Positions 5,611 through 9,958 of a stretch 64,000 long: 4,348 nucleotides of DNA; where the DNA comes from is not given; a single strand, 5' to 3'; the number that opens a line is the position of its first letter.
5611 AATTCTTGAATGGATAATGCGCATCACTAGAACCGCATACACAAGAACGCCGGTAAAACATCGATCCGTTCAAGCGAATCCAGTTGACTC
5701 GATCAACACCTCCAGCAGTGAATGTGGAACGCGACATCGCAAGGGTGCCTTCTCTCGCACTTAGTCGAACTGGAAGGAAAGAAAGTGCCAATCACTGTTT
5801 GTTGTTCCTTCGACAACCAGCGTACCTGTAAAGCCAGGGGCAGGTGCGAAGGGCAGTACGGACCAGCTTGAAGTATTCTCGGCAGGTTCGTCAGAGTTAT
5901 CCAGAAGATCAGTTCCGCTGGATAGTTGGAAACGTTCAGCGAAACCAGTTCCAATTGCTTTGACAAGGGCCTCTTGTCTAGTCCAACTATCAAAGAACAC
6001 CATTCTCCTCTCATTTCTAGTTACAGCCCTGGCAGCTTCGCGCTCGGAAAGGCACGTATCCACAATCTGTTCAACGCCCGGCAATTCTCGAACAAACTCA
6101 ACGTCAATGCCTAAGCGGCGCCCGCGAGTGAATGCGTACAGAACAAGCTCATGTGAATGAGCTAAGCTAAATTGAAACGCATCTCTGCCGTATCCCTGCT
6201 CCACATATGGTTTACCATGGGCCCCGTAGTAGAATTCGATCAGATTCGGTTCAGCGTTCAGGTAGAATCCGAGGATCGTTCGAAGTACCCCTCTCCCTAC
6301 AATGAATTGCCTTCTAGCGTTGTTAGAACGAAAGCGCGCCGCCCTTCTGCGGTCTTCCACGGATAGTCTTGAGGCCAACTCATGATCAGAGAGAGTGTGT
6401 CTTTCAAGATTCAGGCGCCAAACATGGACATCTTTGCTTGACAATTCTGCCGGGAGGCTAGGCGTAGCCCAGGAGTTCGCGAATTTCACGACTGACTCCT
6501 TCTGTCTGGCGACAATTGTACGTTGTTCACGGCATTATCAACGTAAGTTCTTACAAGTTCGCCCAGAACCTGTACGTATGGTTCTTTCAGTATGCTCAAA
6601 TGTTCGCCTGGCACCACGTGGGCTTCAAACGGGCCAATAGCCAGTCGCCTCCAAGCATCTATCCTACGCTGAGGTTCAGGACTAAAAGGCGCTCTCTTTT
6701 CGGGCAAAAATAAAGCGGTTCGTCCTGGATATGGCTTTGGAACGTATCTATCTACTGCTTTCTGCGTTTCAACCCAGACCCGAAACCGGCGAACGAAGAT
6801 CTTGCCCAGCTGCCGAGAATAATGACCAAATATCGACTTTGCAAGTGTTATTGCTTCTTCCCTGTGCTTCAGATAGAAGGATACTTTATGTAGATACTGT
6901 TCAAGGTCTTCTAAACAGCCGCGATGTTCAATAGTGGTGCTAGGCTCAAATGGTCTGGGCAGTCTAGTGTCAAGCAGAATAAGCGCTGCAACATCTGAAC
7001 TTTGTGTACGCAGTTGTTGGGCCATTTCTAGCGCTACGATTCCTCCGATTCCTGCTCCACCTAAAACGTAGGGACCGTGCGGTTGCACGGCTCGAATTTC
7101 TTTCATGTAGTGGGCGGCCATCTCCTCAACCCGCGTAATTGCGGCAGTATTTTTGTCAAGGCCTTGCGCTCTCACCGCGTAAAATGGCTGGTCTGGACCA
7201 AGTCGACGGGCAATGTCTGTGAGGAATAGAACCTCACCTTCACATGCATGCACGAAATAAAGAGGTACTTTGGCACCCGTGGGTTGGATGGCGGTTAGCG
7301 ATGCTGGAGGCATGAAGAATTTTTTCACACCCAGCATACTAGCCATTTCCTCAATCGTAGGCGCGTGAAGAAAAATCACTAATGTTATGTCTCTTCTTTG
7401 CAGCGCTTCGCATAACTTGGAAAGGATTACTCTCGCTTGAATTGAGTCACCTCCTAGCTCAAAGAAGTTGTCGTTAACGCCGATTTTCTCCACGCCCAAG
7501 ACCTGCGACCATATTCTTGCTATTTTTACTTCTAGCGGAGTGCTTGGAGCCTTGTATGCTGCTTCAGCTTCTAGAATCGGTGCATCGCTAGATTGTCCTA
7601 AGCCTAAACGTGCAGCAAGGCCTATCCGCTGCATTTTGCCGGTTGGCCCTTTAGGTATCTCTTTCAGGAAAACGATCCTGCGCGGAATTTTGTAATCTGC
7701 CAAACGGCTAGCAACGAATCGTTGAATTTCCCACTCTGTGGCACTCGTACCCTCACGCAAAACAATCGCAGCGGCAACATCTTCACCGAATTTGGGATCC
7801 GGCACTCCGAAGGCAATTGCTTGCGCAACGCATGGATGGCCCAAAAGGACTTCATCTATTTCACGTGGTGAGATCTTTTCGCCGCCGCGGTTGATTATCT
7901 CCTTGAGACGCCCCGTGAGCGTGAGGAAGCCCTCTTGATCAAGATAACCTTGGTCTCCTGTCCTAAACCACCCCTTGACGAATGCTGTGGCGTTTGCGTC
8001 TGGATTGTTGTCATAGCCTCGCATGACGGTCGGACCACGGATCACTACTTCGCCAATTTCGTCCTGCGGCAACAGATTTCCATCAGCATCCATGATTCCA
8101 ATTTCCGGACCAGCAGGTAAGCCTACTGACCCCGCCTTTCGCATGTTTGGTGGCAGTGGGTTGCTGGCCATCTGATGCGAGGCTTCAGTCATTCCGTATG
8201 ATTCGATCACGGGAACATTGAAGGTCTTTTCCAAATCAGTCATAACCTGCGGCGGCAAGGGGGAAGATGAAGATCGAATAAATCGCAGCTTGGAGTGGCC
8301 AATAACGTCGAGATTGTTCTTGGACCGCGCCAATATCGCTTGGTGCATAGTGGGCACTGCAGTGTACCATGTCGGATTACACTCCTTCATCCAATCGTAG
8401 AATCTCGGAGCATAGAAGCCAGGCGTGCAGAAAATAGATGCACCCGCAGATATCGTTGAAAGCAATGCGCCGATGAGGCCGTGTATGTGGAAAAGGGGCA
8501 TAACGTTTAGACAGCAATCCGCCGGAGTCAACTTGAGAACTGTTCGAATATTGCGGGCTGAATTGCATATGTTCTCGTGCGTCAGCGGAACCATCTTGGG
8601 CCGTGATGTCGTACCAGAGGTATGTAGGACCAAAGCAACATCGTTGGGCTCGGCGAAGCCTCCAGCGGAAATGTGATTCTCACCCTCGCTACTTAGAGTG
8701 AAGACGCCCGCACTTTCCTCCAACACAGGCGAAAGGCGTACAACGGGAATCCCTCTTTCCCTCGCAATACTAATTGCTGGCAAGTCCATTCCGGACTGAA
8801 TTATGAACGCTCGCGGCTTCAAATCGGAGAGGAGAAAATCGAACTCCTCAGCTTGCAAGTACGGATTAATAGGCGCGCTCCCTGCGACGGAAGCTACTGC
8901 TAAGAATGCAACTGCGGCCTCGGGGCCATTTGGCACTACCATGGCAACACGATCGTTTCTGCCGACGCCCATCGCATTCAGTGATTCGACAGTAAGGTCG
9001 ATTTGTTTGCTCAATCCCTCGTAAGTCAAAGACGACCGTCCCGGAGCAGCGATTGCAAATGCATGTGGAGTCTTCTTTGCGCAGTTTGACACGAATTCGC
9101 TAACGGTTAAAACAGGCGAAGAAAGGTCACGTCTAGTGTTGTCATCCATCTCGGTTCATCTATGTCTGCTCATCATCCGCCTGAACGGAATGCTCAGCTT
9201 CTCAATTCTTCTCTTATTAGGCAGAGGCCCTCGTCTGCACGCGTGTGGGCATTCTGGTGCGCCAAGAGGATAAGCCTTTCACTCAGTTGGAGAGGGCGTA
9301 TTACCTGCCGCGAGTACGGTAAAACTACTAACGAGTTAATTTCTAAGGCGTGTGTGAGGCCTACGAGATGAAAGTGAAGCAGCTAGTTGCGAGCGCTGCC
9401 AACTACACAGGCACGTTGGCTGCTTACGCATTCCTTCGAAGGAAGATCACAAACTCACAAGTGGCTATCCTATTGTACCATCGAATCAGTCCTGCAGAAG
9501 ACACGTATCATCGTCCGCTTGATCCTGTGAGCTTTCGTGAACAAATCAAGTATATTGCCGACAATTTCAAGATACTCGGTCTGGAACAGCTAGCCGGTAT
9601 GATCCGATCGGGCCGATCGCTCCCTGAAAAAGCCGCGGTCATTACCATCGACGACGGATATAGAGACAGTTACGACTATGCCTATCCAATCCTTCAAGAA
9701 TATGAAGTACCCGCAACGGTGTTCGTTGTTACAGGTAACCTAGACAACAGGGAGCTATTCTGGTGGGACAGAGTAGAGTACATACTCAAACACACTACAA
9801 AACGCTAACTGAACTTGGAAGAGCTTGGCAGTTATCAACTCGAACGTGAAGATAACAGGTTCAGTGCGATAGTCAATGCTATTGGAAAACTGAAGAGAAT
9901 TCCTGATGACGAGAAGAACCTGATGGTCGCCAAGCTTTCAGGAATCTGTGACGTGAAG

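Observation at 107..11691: Carrier-protein-dependent modification cluster (A-T-TE plus Sfp PPTase) inside an archaeal glycosylation locus with two radical SAM enzymes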

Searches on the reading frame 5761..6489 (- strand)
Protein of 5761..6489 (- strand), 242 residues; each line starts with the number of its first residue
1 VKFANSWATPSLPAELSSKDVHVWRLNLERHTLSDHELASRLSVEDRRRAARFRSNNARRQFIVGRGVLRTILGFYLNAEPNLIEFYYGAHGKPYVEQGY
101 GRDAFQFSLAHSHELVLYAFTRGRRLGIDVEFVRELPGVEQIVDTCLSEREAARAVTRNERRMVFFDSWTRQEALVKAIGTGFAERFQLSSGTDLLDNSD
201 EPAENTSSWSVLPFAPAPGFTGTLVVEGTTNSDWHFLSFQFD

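Call 3: search_protein_families(library=pfam, proteins=[window:5761-6489:-], max_evalue=0.01)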
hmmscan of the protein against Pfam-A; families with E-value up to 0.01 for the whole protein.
window:5761-6489:- (242 aa): 2 families
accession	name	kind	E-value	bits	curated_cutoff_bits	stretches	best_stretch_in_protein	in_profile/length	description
PF01648.25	ACPS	-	5.1e-11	43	25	1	126-202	2-84/111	4'-phosphopantetheinyl transferase superfamily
PF22624.1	AASDHPPT_N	-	2.6e-06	28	27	1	39-119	14-96/100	4'-phosphopantetheinyl transferase, N-terminal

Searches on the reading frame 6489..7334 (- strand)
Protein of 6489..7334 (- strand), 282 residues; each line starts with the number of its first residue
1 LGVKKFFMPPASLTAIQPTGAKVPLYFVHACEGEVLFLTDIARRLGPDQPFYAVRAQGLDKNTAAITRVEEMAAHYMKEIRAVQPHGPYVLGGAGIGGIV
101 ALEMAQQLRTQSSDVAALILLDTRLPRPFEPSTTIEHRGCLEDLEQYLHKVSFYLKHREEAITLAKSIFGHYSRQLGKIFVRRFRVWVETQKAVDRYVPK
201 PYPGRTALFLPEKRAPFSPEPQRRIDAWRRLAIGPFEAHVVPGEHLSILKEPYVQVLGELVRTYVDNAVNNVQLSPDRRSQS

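Call 27: search_solved_structures(query=window:6489-7334:-, max_evalue=0.001, show_alignments=4)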
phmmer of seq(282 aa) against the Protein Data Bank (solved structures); distinct sequences matched with E-value up to 0.001: 31.
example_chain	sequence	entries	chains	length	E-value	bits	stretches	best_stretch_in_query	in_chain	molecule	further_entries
7crn_A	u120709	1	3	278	3.5e-21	78.9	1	14-261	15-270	Non-ribosomal peptide synthetase 4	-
7dxo_A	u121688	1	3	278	3.8e-21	78.8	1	14-261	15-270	Non-ribosomal peptide synthetase 4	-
4zxh_A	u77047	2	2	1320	4.3e-18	68.8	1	21-129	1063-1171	ABBFA_003403 | Tyrocidine synthetase 3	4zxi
6ojc_A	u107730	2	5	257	4.8e-14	55.5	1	16-124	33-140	NocB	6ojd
7r0x_A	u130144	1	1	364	4e-13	52.5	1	26-129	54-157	Polyketide synthase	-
9f7b_A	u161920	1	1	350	5.4e-12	48.8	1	15-124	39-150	3-hydroxyacyl-[acyl-carrier-protein] dehydratase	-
3tjm_A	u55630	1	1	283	1.7e-11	47.1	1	20-115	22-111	Fatty acid synthase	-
4z49_A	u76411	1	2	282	2.2e-11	46.8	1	20-115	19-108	Fatty acid synthase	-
7mhd_A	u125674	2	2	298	2.3e-11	46.7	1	20-115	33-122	Fatty acid synthase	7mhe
2px6_A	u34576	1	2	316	2.6e-11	46.5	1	20-115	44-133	Thioesterase domain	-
1xkt_A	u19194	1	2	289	3e-11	46.3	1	20-115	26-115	fatty acid synthase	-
5v3z_A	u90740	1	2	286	4.3e-11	45.8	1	13-127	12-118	Polyketide synthase Pks13 (Termination polyketide synthase)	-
5v3w_A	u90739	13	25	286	4.3e-11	45.8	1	13-127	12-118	Polyketide synthase Pks13 (Termination polyketide synthase) | Polyketide synthase Pks13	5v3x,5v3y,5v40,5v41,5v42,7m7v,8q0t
8tqv_A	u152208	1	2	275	4.5e-11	45.7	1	14-127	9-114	Polyketide synthase Pks13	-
7vjt_A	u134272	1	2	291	4.6e-11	45.7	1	13-127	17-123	Polyketide synthase Pks13 (Termination polyketide synthase)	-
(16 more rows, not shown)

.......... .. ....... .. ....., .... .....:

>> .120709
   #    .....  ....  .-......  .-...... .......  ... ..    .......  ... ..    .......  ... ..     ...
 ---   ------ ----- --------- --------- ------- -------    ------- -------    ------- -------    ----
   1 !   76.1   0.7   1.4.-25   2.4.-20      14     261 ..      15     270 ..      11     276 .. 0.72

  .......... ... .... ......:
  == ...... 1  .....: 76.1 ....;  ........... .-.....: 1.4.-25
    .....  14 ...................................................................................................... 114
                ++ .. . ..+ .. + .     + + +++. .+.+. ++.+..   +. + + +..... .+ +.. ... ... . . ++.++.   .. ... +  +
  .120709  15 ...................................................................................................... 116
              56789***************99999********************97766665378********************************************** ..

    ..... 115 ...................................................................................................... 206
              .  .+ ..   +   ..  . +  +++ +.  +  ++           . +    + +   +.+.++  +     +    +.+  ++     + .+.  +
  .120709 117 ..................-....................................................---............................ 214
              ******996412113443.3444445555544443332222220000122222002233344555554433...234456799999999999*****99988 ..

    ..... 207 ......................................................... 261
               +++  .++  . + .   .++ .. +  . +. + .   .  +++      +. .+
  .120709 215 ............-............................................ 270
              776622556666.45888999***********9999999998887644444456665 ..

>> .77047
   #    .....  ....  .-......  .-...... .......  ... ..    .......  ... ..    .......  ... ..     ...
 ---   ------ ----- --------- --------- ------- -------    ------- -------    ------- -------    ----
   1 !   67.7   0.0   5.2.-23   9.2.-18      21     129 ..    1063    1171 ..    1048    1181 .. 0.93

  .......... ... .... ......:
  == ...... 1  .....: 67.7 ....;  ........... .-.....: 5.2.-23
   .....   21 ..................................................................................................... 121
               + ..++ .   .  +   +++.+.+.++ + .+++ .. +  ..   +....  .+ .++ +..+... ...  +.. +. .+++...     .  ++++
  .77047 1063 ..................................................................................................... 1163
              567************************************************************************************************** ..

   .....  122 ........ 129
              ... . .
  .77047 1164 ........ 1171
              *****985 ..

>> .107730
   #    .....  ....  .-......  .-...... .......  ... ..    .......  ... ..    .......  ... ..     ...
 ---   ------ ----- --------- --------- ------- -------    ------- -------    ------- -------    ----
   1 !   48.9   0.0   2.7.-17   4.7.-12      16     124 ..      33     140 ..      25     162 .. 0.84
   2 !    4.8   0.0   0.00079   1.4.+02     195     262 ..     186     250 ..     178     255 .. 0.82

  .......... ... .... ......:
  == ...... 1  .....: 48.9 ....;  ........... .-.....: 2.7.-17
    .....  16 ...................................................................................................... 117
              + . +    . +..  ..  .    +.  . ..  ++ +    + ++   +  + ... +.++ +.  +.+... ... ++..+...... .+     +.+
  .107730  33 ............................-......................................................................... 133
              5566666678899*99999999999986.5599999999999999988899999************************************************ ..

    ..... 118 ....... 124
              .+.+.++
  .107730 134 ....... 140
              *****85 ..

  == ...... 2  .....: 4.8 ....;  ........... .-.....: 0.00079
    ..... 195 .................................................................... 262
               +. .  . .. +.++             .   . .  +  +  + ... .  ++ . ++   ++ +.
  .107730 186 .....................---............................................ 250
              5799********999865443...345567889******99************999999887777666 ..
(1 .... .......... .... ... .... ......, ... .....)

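Call 71: search_protein_representatives(protein=window:6489-7316:-)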
Query: 276 residues. Proteins with E-value up to 0.001 (for the whole library): 35144; up to 1e-10: 21560; up to 1e-30: 1449. The best 150 are listed.
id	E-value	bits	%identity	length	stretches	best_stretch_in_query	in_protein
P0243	1.0e-86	307.0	41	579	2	3-264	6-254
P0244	6.1e-82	291.3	53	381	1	3-262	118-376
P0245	5.2e-77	275.1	40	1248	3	2-261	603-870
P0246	2.5e-76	272.9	39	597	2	5-261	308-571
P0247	1.9e-72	260.2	36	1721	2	3-265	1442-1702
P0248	9.8e-68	244.7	37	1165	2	5-267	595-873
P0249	1.7e-66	240.7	38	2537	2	5-257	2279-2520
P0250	9.2e-66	238.3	39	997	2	3-267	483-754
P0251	1.2e-63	231.3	39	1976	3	5-126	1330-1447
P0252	5.1e-63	229.3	35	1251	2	7-261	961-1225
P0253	2.8e-62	226.8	37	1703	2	11-267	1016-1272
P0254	3.3e-62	226.6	50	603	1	1-260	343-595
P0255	3.5e-61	223.2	39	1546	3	5-259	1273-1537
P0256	4.0e-61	223.1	37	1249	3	5-260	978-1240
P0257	2.7e-59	217.0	37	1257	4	5-122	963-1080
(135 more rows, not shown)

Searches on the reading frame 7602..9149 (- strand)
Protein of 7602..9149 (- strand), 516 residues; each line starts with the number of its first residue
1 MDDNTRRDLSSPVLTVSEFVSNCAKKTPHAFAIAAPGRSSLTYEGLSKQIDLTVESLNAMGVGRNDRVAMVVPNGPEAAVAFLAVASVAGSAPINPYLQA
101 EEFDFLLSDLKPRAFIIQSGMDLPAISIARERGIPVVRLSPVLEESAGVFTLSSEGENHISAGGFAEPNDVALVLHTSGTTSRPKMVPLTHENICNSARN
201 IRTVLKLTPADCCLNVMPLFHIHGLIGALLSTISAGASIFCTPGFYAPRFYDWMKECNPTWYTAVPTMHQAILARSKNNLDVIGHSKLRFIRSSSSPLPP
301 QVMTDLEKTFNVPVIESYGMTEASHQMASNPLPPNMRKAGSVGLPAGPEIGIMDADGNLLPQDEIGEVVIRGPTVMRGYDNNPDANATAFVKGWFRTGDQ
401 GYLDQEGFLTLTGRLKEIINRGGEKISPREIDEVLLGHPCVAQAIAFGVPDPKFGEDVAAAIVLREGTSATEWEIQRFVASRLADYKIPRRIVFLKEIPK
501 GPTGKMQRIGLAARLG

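Call 29: search_solved_structures(query=window:7602-9149:-, max_evalue=1e-100, show_alignments=3)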
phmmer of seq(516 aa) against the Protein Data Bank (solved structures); distinct sequences matched with E-value up to 1e-100: 3.
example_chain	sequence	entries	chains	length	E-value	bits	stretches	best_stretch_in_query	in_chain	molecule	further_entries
6qjz_A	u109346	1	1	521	2.9e-131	442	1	15-509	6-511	oxalyl CoA-synthetase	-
5ie0_A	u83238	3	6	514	1.3e-129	436.6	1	15-510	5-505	Oxalate--CoA ligase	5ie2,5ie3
8aff_A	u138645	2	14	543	8.8e-120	404.1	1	158-512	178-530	Oxalate--CoA ligase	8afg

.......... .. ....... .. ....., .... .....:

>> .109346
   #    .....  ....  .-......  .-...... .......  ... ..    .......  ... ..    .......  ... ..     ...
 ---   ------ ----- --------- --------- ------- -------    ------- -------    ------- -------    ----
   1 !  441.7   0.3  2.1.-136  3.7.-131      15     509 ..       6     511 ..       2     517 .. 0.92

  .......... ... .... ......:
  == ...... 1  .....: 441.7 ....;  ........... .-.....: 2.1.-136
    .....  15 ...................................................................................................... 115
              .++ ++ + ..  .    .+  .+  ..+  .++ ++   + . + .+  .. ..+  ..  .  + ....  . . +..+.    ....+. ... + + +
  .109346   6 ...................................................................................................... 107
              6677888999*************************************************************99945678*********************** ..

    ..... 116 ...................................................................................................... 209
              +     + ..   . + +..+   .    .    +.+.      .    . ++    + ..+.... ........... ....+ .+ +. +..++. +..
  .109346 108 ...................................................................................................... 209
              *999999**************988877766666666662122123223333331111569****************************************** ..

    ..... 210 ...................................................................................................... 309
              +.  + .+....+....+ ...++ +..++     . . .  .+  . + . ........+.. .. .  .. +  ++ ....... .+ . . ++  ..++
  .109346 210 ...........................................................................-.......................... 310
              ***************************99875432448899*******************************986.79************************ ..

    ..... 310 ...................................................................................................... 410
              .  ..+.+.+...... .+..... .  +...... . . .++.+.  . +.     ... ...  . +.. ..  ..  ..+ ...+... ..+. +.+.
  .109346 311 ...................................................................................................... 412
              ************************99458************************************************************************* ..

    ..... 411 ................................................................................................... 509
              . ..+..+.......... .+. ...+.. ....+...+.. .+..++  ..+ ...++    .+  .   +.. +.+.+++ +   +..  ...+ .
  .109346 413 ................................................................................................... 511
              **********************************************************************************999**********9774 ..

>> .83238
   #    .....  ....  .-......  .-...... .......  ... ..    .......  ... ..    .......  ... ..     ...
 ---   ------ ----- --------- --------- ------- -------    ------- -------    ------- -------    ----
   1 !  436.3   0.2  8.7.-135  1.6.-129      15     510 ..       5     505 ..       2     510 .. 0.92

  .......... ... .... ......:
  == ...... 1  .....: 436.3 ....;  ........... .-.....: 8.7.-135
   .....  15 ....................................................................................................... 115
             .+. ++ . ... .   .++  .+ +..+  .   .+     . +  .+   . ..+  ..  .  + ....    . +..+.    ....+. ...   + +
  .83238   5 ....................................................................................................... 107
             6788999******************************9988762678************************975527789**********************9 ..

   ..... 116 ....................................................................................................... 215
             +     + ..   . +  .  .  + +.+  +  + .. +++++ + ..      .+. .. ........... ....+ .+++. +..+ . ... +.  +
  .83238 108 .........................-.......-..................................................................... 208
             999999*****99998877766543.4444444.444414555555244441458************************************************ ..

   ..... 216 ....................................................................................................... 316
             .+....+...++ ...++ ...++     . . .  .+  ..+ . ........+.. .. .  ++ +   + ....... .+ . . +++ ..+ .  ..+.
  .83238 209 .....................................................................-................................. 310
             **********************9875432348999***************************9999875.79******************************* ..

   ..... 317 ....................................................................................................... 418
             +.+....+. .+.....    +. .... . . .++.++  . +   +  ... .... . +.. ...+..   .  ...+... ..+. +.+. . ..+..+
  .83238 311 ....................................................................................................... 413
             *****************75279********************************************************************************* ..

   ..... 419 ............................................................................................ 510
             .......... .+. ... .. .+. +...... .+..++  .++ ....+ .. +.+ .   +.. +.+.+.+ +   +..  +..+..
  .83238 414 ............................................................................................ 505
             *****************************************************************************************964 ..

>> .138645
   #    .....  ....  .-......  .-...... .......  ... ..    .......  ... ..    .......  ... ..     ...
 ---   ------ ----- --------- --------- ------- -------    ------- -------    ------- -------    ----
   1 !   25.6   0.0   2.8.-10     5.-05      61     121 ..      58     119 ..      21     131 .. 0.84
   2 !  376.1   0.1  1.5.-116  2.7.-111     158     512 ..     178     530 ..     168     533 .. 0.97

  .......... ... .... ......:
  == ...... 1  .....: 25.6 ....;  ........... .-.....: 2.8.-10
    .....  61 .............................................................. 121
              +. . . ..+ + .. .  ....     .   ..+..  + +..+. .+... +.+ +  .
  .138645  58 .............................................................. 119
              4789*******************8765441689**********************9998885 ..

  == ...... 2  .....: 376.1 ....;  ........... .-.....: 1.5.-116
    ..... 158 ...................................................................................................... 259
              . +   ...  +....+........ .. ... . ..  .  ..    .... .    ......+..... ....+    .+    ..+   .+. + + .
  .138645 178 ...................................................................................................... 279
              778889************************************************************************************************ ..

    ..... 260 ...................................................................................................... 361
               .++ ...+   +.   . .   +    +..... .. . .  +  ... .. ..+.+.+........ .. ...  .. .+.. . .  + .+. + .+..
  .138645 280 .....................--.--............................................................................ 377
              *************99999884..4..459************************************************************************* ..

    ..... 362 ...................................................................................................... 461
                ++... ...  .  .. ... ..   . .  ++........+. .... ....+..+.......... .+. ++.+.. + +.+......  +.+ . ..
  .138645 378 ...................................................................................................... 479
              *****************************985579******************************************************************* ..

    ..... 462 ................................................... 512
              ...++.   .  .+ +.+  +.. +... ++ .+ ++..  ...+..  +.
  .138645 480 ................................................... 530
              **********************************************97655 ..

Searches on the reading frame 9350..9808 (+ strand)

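Call 3: search_protein_families(library=pfam, proteins=[window:9350-9808:+], max_evalue=0.01)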
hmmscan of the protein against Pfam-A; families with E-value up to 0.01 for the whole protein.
window:9350-9808:+ (152 aa): 1 family
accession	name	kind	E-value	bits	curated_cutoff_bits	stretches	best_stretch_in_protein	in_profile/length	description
PF01522.26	Polysacc_deac_1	-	1.4e-10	41.6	23.1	1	90-142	3-51/124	Polysaccharide deacetylase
